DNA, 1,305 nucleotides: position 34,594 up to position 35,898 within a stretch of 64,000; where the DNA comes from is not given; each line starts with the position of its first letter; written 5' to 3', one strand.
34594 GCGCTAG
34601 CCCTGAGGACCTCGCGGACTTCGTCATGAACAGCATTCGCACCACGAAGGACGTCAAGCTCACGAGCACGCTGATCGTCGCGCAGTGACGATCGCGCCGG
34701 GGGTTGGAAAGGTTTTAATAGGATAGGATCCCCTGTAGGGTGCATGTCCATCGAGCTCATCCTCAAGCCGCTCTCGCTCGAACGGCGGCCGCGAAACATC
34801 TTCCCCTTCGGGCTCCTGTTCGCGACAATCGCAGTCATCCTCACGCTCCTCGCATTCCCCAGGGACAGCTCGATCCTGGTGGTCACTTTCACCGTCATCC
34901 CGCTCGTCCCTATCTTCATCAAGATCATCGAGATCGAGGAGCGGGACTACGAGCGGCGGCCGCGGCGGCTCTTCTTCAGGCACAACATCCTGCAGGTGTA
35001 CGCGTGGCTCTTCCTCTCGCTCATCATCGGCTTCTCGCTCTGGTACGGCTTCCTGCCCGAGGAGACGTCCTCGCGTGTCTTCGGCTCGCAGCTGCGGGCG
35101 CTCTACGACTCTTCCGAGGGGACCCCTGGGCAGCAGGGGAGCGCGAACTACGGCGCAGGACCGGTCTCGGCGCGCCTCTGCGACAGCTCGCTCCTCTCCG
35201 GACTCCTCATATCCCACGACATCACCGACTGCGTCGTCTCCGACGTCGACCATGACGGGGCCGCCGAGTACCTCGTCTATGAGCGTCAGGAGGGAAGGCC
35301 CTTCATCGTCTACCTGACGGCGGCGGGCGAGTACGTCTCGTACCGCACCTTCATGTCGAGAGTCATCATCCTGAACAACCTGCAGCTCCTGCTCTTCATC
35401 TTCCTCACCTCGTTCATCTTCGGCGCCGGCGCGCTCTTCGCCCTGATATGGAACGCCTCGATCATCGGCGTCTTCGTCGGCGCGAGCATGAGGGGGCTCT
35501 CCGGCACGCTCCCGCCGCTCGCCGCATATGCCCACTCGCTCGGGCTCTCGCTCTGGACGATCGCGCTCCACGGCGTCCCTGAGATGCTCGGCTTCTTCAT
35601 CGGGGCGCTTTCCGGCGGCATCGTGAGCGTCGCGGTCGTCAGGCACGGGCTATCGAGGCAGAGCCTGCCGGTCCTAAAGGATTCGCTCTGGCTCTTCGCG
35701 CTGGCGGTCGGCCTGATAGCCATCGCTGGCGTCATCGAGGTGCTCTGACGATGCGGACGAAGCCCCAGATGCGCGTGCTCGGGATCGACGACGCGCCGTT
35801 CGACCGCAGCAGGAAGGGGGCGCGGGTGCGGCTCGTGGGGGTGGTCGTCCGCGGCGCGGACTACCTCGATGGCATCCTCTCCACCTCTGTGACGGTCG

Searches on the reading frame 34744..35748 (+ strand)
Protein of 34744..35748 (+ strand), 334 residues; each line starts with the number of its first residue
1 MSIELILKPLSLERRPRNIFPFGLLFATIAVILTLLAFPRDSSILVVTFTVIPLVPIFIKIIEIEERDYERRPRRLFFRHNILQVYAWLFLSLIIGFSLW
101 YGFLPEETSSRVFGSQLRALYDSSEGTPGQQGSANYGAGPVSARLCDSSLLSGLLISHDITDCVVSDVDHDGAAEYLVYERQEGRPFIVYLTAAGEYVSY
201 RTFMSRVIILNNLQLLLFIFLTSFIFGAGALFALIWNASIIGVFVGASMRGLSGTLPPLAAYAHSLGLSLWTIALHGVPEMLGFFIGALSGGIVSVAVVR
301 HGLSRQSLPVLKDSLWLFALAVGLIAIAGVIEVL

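Call 88: search_protein_families(library=pfam, proteins=[window:34744-35748:+], max_evalue=0.01)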
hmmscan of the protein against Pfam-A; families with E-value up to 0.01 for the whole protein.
window:34744-35748:+ (334 aa): 1 family
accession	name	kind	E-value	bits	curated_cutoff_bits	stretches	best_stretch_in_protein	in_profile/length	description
PF01944.22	SpoIIM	-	1.1e-11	45.4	26.9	1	195-333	33-159/163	Stage II sporulation protein M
